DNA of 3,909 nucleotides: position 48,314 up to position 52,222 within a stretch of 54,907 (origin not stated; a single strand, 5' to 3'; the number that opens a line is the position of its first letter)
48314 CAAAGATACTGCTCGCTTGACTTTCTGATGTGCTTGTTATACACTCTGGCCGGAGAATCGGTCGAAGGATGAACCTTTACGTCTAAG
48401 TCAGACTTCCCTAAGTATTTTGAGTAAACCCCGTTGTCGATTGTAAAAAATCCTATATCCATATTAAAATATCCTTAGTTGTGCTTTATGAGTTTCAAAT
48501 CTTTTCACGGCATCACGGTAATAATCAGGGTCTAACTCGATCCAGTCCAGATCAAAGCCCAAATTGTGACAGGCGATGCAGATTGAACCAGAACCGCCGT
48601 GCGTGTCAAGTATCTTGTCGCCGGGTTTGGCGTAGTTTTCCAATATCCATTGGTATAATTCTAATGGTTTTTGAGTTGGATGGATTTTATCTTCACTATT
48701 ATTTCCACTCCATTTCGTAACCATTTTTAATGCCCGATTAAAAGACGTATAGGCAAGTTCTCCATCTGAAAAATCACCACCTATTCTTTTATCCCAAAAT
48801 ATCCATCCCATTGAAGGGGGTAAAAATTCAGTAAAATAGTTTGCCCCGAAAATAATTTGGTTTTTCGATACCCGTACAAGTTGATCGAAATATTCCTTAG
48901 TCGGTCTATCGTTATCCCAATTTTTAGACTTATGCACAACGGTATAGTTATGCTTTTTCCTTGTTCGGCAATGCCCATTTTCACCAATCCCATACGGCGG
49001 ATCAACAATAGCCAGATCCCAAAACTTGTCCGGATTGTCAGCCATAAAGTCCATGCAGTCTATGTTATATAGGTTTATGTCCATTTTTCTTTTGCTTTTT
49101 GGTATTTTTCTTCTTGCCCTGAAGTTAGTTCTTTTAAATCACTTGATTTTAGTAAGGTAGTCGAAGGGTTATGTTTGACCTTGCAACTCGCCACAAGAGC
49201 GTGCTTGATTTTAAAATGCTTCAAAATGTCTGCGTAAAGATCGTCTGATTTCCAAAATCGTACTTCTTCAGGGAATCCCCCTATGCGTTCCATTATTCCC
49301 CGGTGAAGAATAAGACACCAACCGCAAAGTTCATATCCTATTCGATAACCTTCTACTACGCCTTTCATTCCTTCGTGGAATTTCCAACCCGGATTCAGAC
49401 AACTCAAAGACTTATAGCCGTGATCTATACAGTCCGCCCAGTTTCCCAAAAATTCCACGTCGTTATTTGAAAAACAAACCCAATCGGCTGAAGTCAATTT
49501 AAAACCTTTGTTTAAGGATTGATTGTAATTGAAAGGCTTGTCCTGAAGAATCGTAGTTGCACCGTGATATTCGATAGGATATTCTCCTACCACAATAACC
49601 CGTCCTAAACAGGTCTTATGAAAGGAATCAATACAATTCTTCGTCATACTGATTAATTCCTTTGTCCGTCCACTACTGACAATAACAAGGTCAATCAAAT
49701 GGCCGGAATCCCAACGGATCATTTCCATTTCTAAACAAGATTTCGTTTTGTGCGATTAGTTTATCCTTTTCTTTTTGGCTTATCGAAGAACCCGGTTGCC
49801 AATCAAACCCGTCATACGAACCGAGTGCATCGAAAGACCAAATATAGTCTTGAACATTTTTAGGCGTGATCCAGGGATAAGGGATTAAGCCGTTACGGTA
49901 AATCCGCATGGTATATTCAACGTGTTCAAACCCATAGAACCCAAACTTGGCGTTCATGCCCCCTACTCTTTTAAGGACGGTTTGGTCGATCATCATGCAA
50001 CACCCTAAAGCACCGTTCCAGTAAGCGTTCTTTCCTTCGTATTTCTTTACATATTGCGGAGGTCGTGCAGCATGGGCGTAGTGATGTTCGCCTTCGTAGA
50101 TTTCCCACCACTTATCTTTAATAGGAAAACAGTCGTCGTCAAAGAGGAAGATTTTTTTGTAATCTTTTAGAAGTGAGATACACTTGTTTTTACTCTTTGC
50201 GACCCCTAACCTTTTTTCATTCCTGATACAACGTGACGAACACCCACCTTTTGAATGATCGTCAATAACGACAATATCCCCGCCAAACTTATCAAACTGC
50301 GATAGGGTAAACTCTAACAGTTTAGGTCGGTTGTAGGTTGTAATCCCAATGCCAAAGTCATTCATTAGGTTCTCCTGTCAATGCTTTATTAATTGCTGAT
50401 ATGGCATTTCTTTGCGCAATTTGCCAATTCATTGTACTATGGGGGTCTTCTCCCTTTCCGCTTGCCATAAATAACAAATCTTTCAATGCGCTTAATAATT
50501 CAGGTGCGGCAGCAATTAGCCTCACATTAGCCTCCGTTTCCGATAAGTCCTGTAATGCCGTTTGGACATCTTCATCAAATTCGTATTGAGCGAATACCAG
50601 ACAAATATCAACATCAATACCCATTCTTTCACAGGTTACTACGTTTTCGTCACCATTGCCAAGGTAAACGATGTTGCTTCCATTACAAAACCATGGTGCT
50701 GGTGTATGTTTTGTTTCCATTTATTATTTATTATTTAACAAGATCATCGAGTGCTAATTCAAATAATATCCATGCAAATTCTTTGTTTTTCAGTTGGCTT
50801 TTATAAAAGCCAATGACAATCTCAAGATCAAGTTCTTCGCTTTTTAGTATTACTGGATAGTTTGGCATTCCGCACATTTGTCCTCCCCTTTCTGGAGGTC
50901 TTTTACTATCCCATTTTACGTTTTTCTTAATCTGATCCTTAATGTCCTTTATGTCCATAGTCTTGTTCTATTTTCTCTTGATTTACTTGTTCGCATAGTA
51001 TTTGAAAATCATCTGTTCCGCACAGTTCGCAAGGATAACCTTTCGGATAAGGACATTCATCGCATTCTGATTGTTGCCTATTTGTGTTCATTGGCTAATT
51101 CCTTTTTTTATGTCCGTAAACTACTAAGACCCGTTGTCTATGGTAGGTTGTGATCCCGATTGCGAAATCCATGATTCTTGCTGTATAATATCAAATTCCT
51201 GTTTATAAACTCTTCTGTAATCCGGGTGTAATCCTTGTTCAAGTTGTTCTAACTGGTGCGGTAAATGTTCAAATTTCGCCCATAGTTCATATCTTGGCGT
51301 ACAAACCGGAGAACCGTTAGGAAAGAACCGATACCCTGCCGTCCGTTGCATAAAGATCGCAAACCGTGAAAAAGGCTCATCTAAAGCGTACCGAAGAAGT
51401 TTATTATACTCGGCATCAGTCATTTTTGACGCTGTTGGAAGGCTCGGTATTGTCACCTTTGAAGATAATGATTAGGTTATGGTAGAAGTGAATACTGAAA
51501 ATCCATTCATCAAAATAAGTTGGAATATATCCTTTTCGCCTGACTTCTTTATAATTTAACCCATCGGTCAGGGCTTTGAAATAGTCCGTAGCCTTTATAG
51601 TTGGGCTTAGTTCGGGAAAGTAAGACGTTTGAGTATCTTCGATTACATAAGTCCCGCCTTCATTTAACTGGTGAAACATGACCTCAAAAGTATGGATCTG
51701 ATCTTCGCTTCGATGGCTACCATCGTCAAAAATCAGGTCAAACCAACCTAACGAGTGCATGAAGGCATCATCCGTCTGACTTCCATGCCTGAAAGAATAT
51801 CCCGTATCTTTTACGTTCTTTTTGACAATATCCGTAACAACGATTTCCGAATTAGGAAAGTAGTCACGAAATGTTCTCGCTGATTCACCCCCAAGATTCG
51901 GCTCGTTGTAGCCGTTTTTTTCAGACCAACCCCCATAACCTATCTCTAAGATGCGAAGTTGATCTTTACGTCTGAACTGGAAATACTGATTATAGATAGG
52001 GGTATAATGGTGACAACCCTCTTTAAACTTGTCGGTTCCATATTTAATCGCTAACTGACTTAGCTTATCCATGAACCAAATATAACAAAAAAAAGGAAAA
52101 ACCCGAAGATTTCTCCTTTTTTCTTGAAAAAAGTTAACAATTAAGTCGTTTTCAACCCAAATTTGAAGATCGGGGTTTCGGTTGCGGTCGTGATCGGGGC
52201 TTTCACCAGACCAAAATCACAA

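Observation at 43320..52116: An 8.8-kb sugar-tailoring gene island between the major capsid gene and the tail genes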

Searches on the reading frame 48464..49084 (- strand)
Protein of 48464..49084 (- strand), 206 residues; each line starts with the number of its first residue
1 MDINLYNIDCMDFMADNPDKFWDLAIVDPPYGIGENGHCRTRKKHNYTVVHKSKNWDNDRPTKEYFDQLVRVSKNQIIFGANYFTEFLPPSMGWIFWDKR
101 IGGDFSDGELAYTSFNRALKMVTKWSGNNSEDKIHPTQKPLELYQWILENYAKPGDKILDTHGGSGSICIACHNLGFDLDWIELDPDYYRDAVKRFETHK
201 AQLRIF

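Call 4: search_protein_families(library=pfam, max_evalue=0.1, proteins=[window:48464-49084:-])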
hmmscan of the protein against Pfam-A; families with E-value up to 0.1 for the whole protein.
window:48464-49084:- (206 aa): 1 family
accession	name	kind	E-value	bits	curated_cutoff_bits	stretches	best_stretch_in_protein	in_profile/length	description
PF01555.25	N6_N4_Mtase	-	1e-16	62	26.7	1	120-193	147-220/221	DNA methylase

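Call 6: search_protein_families(library=phrogs, max_evalue=0.001, proteins=[window:48464-49084:-])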
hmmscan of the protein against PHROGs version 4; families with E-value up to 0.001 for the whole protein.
window:48464-49084:- (206 aa): 12 families
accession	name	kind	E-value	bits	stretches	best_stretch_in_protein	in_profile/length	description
phrog_67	-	other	8.4e-41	141.8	1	1-203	122-350/743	DNA methyltransferase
phrog_23224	-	other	3.5e-33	116.2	2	5-127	70-206/305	DNA methyltransferase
phrog_498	-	other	1.6e-19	70.9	1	22-200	223-424/633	DNA methyltransferase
phrog_3008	-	other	1.8e-19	70.9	1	128-202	143-217/244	DNA methyltransferase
phrog_18293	-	other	4.6e-18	66.3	1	128-201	39-112/119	methyltransferase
phrog_6952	-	other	4.1e-08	34.3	1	135-198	114-177/181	DNA methyltransferase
phrog_23085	-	unknown function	8.6e-08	32.9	1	133-197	42-106/138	-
phrog_12862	-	unknown function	1.3e-05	26.1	0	1-33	1-33/149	-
phrog_18146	-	other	1.9e-05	24.8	1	141-186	55-101/452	DNA methyltransferase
phrog_23148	-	unknown function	2e-05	25.7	1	129-188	79-136/165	-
phrog_8769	-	other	6.6e-05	23.7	1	154-200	11-57/71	methyltransferase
phrog_16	-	DNA, RNA and nucleotide metabolism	0.00038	19.7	1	111-203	825-919/986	DNA helicase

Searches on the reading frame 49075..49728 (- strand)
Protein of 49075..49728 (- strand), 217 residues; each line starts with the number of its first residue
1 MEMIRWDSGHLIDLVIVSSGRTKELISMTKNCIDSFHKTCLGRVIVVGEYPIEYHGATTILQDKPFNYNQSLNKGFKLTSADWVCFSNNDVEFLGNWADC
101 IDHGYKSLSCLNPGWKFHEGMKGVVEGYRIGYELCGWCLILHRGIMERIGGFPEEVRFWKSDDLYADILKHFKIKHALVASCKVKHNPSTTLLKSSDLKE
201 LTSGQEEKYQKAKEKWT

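Call 4: search_protein_families(library=pfam, max_evalue=0.1, proteins=[window:49075-49728:-])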
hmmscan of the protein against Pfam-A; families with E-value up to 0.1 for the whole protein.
window:49075-49728:- (217 aa): 1 family
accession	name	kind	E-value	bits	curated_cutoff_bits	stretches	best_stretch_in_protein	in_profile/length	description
PF00535.33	Glycos_transf_2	-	0.0035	17.7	23.3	1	49-97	47-95/168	Glycosyl transferase family 2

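Call 6: search_protein_families(library=phrogs, max_evalue=0.001, proteins=[window:49075-49728:-])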
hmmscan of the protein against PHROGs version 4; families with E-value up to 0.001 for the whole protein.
window:49075-49728:- (217 aa): 2 families
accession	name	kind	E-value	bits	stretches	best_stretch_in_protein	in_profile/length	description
phrog_22332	-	moron, auxiliary metabolic gene and host takeover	6.2e-27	95.3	1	11-200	184-377/408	glycosyltransferase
phrog_8858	-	moron, auxiliary metabolic gene and host takeover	3e-05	24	1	54-174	273-346/395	glycosyltransferase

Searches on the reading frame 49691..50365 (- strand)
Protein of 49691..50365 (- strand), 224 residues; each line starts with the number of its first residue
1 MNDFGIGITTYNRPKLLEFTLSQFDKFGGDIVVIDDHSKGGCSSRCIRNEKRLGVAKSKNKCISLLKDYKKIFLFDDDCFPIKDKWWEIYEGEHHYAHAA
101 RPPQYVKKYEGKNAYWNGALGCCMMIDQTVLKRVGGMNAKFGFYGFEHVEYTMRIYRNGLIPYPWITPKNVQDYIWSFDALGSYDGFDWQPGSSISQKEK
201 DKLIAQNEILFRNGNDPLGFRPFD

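Call 4: search_protein_families(library=pfam, max_evalue=0.1, proteins=[window:49691-50365:-])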
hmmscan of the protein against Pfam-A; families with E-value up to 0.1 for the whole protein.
window:49691-50365:- (224 aa): 2 families
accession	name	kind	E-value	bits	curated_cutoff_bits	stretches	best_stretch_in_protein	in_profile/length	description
PF02709.20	Glyco_transf_7C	-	3.6e-05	23.8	23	1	112-160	13-60/78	N-terminal domain of galactosyltransferase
PF00535.33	Glycos_transf_2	-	0.00014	22.3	23.3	1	7-88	3-98/168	Glycosyl transferase family 2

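Call 6: search_protein_families(library=phrogs, max_evalue=0.001, proteins=[window:49691-50365:-])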
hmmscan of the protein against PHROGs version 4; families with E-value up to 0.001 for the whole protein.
window:49691-50365:- (224 aa): 2 families
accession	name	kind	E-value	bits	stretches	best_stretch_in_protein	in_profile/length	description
phrog_2456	-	moron, auxiliary metabolic gene and host takeover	2.8e-39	136.1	1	3-169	4-187/239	glycosyltransferase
phrog_1579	-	moron, auxiliary metabolic gene and host takeover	4.3e-37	129.2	1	3-183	21-215/482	glycosyltransferase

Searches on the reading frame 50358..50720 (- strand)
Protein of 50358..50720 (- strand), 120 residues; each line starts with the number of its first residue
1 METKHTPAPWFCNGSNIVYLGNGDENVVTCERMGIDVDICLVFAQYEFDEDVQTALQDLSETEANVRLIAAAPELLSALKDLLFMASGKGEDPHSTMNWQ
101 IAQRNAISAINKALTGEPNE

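Call 4: search_protein_families(library=pfam, max_evalue=0.1, proteins=[window:50358-50720:-])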
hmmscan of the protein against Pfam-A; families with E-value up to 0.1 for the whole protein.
window:50358-50720:- (120 aa): 0 families

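Call 6: search_protein_families(library=phrogs, max_evalue=0.001, proteins=[window:50358-50720:-])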
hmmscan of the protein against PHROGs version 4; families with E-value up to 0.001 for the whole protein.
window:50358-50720:- (120 aa): 1 family
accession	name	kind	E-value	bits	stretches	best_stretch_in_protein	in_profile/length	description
phrog_1273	-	unknown function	5.2e-17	63.1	1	1-117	4-101/103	-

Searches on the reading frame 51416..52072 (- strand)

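Call 4: search_protein_families(library=pfam, max_evalue=0.1, proteins=[window:51416-52072:-])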
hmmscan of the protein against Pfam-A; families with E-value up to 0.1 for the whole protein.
window:51416-52072:- (218 aa): 2 families
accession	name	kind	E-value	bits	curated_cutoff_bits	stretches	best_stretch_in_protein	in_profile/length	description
PF13578.12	Methyltransf_24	-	3.6e-05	25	26.3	1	92-147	50-105/105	Methyltransferase domain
PF13847.12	Methyltransf_31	-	0.025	14.7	27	1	91-148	55-113/145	Methyltransferase domain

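Call 6: search_protein_families(library=phrogs, max_evalue=0.001, proteins=[window:51416-52072:-])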
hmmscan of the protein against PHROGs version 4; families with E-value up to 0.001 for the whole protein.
window:51416-52072:- (218 aa): 1 family
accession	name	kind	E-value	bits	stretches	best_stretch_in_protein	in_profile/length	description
phrog_21658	-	other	5.5e-18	66.5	1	4-151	3-152/226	methyltransferase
